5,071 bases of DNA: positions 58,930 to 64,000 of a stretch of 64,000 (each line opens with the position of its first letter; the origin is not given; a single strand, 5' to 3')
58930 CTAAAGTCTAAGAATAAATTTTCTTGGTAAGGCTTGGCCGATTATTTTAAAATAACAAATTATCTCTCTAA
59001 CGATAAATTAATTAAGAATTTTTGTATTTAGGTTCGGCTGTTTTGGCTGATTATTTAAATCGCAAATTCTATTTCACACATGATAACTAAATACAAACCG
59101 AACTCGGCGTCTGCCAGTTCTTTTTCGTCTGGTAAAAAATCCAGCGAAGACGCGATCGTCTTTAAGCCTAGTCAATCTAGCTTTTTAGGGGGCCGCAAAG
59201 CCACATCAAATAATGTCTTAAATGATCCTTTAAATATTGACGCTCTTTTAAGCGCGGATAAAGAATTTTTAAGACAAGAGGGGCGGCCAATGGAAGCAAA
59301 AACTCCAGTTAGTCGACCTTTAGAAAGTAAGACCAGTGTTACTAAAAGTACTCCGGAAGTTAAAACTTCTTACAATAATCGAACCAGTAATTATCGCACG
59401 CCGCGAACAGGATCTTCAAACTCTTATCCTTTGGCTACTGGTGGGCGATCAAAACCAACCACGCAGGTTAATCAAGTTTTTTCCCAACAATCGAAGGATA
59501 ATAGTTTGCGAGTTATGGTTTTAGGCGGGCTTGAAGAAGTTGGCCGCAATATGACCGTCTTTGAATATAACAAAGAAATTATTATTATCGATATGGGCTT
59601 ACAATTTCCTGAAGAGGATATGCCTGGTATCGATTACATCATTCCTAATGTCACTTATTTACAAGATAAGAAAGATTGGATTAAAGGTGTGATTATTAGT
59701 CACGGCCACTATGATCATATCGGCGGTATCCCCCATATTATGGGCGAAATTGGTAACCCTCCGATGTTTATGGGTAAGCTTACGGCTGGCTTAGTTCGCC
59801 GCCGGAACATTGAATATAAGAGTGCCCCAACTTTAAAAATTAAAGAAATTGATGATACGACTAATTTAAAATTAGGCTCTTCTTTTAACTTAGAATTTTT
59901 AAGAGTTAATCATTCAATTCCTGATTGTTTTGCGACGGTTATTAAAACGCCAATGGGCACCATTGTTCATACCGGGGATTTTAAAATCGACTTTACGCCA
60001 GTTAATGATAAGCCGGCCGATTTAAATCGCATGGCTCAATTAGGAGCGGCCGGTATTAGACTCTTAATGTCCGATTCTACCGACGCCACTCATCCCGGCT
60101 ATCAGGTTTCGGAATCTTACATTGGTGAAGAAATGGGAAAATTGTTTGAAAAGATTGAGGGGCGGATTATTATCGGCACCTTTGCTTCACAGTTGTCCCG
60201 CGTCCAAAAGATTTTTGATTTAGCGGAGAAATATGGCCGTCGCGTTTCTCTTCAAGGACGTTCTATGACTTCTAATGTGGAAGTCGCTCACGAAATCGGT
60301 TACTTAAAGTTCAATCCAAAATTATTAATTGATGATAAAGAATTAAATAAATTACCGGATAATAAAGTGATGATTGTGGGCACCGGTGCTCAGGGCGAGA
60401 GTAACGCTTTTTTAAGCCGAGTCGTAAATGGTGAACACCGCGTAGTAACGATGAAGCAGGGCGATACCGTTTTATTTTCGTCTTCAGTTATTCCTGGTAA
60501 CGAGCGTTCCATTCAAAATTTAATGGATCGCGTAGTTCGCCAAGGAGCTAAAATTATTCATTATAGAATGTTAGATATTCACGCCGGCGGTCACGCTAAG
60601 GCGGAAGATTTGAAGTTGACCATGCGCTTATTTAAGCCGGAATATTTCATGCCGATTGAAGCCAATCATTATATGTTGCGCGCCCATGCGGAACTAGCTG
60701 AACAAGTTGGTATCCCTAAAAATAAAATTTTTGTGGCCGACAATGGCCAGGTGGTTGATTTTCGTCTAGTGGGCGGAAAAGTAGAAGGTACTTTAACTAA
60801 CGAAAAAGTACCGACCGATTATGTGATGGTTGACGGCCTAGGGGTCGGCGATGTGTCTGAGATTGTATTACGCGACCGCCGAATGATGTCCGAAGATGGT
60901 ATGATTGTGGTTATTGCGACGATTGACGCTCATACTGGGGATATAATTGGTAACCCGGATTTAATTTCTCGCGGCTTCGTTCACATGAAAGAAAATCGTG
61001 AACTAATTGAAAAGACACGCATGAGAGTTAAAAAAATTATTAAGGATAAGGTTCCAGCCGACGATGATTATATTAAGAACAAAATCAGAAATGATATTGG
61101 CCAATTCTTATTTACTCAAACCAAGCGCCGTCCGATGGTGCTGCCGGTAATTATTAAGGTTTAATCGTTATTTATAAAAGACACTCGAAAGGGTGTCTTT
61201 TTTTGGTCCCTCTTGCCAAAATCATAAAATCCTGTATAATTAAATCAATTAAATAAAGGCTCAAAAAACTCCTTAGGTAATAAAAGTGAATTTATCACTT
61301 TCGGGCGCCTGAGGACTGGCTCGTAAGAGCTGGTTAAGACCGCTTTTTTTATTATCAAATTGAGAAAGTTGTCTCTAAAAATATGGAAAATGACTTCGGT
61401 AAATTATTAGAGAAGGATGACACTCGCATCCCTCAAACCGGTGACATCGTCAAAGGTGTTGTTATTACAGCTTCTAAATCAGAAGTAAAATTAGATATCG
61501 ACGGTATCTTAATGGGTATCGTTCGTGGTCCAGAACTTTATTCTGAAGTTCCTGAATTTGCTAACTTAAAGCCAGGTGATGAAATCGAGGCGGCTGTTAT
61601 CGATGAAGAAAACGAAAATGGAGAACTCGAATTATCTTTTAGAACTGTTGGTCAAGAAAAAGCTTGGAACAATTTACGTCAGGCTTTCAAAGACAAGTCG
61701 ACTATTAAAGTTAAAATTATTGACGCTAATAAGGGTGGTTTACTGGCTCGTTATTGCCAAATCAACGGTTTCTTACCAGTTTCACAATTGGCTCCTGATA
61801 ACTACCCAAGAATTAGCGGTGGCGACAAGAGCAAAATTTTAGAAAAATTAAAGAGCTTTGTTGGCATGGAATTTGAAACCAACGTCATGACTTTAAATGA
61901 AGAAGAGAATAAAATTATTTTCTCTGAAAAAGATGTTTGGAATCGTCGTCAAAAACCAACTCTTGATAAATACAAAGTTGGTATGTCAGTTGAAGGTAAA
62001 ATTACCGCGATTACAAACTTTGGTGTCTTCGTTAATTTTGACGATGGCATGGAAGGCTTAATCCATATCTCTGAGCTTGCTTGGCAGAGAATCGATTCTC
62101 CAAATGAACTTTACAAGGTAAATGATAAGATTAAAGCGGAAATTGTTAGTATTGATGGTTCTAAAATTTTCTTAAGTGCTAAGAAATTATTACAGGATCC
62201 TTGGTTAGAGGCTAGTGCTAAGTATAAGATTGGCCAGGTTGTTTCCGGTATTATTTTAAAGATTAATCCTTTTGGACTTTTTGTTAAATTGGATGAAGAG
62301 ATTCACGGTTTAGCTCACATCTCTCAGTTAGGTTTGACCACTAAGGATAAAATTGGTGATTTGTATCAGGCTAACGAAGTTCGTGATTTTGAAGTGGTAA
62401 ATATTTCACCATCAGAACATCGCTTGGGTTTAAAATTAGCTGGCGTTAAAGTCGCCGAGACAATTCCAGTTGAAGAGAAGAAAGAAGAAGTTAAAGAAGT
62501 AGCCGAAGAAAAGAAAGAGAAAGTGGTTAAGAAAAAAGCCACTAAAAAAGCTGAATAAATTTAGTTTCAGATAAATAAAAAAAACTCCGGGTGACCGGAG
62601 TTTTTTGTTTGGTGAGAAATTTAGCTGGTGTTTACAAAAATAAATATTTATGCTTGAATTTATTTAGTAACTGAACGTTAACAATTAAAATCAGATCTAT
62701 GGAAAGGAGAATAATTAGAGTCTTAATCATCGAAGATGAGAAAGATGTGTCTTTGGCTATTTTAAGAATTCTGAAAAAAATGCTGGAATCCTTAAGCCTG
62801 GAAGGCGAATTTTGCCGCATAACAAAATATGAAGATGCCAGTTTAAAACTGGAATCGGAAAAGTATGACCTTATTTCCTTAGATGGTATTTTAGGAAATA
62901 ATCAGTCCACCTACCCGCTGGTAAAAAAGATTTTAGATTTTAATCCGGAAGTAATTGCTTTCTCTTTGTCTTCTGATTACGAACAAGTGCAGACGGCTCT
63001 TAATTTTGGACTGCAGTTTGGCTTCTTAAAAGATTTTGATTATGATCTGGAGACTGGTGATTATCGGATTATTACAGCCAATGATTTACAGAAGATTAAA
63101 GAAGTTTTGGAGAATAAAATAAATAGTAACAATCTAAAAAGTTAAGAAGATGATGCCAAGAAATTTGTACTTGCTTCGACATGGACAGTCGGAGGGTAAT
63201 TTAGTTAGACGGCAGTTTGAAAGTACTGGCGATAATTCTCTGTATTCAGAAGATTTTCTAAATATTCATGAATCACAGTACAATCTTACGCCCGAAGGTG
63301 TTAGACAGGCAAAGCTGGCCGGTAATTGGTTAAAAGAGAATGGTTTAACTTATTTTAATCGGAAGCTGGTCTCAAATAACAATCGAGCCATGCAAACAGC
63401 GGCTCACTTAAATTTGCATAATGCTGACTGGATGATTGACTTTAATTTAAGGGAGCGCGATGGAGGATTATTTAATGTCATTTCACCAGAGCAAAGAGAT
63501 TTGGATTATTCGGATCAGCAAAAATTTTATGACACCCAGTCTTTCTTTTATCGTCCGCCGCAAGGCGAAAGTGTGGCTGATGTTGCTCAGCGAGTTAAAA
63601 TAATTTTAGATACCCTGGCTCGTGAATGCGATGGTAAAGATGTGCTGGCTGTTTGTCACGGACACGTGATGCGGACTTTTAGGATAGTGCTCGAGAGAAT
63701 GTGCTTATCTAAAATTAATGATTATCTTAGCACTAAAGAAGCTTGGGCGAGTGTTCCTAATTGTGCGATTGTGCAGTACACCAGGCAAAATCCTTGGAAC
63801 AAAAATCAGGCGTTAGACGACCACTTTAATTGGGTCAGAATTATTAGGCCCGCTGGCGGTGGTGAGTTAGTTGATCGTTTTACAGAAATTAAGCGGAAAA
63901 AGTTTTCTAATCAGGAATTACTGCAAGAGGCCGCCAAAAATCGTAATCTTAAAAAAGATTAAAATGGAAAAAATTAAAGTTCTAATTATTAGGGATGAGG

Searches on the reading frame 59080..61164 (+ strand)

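Call 19: search_protein_families(library=pfam, proteins=[window:59080-61164:+], max_evalue=0.001)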
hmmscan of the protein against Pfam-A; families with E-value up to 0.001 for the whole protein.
window:59080-61164:+ (694 aa): 5 families
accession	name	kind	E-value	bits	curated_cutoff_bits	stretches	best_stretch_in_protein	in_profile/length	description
PF22505.1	RNase_J_b_CASP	-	8.2e-45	152.1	27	1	360-484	1-125/126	Ribonuclease J, beta-CASP domain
PF17770.6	RNase_J_C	-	2.4e-30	106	23.8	1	596-694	1-102/102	Ribonuclease J C-terminal domain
PF12706.13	Lactamase_B_2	-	7.9e-11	42.4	27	1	195-302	25-144/200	Beta-lactamase superfamily domain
PF00753.33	Lactamase_B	-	7.6e-10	39.5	22.7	1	154-302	4-151/196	Metallo-beta-lactamase superfamily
PF07521.17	RMMBL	-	0.00088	19.7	21.6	0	501-546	12-59/63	Zn-dependent metallo-hydrolase RNA specificity domain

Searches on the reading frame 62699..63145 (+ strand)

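Call 19: search_protein_families(library=pfam, proteins=[window:62699-63145:+], max_evalue=0.001)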
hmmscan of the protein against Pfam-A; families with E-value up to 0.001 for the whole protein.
window:62699-63145:+ (148 aa): 1 family
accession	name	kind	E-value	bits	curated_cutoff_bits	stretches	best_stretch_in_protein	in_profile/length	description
PF00072.30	Response_reg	-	7.1e-06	26.6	30.2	1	8-114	1-102/111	Response regulator receiver domain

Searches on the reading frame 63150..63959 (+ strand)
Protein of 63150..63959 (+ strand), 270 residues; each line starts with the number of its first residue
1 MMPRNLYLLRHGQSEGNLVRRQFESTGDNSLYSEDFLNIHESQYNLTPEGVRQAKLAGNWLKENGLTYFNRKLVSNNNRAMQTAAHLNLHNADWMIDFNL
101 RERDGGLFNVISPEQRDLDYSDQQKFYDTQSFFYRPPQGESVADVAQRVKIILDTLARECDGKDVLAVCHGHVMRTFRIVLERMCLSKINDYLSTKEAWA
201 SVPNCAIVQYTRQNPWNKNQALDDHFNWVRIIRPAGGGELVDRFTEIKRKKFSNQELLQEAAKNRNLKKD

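Call 85: find_encoding_contigs(protein=window:63150-63959:+, flank=10000, max_places=3)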
Protein window:63150-63959:+ (270 aa): 1 contig read that carries it; 1 place shown.
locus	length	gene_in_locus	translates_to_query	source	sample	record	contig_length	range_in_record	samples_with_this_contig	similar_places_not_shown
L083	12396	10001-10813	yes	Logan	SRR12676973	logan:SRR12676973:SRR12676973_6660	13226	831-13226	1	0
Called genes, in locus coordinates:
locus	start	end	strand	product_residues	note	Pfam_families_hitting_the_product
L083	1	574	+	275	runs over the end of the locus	-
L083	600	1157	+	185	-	-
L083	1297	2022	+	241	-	PF00512:HisKA, PF02518:HATPase_c, PF14501:HATPase_c_5 (weak)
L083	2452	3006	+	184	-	PF05198:IF3_N, PF00707:IF3_C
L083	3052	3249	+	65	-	PF01632:Ribosomal_L35p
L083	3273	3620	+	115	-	PF00453:Ribosomal_L20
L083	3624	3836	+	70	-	PF03840:SecG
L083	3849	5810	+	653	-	PF00496:SBP_bac_5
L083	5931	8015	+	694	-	PF00753:Lactamase_B, PF12706:Lactamase_B_2, PF22505:RNase_J_b_CASP, PF17770:RNase_J_C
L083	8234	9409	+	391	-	PF23459:S1_RRP5 (faint), PF21710:Spt6_S1 (faint), PF00575:S1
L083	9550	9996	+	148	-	PF00072:Response_reg (weak)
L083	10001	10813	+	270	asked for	PF00300:His_Phos_1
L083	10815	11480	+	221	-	-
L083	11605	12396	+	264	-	?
